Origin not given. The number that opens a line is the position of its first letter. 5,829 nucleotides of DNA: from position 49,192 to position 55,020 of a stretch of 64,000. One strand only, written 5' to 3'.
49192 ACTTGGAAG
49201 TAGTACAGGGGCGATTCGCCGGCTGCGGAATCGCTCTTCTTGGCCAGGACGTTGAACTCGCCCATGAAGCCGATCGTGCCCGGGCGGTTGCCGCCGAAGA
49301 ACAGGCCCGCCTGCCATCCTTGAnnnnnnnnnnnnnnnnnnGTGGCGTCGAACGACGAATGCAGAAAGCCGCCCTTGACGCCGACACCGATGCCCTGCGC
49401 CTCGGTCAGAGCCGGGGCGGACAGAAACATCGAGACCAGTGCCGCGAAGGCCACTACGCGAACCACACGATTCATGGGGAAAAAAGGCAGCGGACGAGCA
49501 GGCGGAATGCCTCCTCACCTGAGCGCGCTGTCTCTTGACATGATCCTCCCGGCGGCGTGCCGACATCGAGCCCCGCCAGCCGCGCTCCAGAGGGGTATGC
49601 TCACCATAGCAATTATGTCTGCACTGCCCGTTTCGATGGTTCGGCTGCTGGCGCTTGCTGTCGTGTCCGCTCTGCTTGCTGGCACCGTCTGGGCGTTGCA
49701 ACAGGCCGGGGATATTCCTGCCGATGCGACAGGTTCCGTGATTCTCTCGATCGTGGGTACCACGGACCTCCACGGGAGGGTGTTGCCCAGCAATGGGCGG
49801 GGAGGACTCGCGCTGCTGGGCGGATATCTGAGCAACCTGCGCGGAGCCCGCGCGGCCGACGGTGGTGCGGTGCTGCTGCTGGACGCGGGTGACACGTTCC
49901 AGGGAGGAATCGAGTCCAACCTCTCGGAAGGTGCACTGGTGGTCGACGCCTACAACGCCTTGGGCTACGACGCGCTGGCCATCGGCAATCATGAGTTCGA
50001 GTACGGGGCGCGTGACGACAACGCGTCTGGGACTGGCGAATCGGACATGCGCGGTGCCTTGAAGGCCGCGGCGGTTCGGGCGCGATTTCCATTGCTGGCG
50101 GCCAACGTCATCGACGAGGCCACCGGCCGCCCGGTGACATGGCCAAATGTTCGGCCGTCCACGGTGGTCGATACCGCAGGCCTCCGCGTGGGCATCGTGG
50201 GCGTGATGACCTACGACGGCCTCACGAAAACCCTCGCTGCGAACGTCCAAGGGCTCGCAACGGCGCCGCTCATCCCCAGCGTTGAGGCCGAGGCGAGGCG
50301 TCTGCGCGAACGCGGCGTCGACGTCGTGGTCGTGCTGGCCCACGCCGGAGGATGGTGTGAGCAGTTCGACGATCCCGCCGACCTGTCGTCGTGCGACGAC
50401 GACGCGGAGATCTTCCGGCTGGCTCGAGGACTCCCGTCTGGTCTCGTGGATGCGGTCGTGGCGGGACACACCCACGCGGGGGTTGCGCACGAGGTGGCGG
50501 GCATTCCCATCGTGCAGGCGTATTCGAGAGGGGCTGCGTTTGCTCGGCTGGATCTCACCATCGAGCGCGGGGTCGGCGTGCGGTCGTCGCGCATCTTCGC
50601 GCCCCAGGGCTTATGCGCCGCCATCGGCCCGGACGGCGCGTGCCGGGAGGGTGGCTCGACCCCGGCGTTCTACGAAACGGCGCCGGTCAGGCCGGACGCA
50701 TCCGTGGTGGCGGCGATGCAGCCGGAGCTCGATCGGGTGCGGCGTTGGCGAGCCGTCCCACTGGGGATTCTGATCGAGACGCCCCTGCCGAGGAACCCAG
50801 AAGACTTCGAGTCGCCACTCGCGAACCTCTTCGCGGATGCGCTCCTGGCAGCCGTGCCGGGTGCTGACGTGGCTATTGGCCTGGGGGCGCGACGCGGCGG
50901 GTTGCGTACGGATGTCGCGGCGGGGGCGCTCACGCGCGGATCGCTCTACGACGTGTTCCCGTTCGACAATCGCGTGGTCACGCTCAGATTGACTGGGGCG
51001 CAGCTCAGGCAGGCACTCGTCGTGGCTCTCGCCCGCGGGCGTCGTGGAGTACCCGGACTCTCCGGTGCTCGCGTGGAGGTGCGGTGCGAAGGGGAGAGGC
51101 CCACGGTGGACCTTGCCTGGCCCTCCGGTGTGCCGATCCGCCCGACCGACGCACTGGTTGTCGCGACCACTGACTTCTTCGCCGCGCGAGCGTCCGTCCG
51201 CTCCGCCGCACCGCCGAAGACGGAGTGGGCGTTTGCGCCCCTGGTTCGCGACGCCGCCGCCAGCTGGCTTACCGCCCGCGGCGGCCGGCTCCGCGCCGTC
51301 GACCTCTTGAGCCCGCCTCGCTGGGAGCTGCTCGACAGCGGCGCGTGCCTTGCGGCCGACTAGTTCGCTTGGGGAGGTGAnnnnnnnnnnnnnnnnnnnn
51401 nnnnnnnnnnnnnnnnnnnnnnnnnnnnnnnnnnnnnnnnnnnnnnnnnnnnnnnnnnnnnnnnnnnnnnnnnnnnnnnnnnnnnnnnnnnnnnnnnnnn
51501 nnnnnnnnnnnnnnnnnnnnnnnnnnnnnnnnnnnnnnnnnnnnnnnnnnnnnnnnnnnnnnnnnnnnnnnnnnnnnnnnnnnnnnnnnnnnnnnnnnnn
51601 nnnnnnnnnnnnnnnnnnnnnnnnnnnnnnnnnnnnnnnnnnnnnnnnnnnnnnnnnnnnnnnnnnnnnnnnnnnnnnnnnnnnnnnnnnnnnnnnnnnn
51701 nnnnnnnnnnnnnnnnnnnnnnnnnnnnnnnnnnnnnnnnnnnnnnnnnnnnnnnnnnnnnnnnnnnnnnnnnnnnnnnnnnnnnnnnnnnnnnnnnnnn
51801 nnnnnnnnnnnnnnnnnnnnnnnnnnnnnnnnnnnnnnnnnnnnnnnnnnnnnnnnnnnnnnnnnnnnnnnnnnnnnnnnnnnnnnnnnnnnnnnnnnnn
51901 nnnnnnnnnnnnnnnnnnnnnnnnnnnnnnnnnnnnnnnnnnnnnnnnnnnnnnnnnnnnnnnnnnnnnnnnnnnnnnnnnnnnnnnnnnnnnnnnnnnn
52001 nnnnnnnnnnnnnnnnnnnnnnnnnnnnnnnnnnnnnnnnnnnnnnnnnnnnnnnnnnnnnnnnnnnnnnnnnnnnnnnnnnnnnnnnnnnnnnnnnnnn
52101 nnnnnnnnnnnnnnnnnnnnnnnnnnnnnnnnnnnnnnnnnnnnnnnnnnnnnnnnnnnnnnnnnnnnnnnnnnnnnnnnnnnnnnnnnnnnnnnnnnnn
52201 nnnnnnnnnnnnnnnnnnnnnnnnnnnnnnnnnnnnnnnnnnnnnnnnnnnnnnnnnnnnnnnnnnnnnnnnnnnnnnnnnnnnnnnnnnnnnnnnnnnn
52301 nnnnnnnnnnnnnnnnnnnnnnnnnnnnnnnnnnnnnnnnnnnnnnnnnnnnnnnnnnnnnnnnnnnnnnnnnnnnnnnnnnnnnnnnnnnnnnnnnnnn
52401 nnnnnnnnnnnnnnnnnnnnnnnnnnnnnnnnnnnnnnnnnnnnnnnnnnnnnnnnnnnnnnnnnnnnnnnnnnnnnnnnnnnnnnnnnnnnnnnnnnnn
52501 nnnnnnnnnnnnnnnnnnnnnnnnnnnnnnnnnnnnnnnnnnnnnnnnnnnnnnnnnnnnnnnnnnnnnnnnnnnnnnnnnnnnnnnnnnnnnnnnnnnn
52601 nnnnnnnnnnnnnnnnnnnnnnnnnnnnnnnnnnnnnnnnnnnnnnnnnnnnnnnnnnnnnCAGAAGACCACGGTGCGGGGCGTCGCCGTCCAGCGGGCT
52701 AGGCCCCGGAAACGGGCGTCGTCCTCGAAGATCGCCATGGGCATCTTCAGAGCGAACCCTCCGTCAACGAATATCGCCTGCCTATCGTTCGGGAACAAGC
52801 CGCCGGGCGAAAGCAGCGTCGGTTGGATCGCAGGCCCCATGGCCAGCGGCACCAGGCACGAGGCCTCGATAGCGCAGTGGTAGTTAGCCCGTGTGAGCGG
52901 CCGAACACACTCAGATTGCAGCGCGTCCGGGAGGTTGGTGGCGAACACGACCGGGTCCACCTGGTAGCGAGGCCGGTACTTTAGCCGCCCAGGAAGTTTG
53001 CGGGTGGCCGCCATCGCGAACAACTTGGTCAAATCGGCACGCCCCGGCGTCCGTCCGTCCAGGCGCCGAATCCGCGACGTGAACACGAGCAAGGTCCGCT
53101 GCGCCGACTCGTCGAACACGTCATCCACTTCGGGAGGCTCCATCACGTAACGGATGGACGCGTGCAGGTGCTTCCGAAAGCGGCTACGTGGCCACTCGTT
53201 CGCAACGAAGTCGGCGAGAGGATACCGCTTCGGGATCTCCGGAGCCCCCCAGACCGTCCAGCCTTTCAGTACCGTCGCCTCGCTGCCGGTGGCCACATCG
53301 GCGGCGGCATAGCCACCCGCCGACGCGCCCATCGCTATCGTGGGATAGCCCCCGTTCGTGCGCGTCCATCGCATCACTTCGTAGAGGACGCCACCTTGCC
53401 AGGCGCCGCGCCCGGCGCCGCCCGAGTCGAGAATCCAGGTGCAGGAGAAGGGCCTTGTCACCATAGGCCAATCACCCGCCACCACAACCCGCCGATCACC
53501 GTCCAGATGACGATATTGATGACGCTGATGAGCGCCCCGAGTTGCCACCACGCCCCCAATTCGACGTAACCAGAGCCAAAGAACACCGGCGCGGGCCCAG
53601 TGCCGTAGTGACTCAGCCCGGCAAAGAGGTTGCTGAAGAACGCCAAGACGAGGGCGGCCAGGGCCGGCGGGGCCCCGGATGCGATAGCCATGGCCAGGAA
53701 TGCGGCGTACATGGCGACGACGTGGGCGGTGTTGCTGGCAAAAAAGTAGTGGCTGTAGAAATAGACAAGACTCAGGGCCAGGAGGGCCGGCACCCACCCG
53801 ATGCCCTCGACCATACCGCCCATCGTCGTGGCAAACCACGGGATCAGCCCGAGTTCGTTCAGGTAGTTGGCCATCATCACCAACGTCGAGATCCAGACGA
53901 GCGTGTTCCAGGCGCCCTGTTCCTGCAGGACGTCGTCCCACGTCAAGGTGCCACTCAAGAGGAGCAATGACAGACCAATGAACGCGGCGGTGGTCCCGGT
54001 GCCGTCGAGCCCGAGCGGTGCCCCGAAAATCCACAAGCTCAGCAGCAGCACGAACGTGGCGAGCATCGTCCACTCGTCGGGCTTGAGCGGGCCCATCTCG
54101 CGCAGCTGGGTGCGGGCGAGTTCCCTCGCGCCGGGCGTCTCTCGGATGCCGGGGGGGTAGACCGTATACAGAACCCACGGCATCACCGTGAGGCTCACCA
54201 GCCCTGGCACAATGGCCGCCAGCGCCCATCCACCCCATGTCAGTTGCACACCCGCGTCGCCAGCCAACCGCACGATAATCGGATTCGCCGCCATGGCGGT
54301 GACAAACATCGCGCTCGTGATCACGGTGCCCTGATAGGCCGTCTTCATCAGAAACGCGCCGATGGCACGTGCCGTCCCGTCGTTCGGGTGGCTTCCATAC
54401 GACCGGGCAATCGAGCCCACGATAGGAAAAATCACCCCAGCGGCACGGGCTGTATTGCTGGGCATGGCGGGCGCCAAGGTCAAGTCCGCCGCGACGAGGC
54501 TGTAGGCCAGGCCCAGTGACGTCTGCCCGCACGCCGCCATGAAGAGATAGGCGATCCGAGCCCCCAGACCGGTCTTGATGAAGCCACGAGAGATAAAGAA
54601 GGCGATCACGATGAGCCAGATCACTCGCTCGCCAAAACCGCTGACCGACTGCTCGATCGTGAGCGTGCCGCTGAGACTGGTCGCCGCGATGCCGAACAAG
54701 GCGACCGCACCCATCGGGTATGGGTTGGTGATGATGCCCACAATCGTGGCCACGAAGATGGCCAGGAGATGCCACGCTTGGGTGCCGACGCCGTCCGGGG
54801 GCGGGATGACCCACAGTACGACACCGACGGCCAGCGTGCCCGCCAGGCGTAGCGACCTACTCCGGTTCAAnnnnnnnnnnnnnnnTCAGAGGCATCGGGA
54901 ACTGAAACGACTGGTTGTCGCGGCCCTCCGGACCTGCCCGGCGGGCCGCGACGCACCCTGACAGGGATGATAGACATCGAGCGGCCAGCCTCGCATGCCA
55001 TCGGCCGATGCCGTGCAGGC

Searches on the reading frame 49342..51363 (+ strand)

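Call 42: search_protein_families(library=pfam, proteins=[window:49342-51363:+], max_evalue=0.0001)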
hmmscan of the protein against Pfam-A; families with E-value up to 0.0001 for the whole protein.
window:49342-51363:+ (673 aa): 2 families
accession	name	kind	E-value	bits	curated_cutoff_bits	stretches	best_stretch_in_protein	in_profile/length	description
PF02872.23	5_nucleotid_C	-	1.7e-17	64.4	23.6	1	488-614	19-147/158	5'-nucleotidase, C-terminal domain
PF00149.33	Metallophos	-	1.9e-07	32.1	21.5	1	136-379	2-190/191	Calcineurin-like phosphoesterase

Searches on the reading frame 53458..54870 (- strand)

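Call 42: search_protein_families(library=pfam, proteins=[window:53458-54870:-], max_evalue=0.0001)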
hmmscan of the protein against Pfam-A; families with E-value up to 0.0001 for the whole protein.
window:53458-54870:- (470 aa): 2 families
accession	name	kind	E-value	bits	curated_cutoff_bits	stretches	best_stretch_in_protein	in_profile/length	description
PF00939.25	Na_sulph_symp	-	1.6e-161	539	27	1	7-470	5-472/472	Sodium:sulfate symporter transmembrane region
PF03600.22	CitMHS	-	2.7e-17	63.3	31.9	1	44-410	2-334/336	Citrate transporter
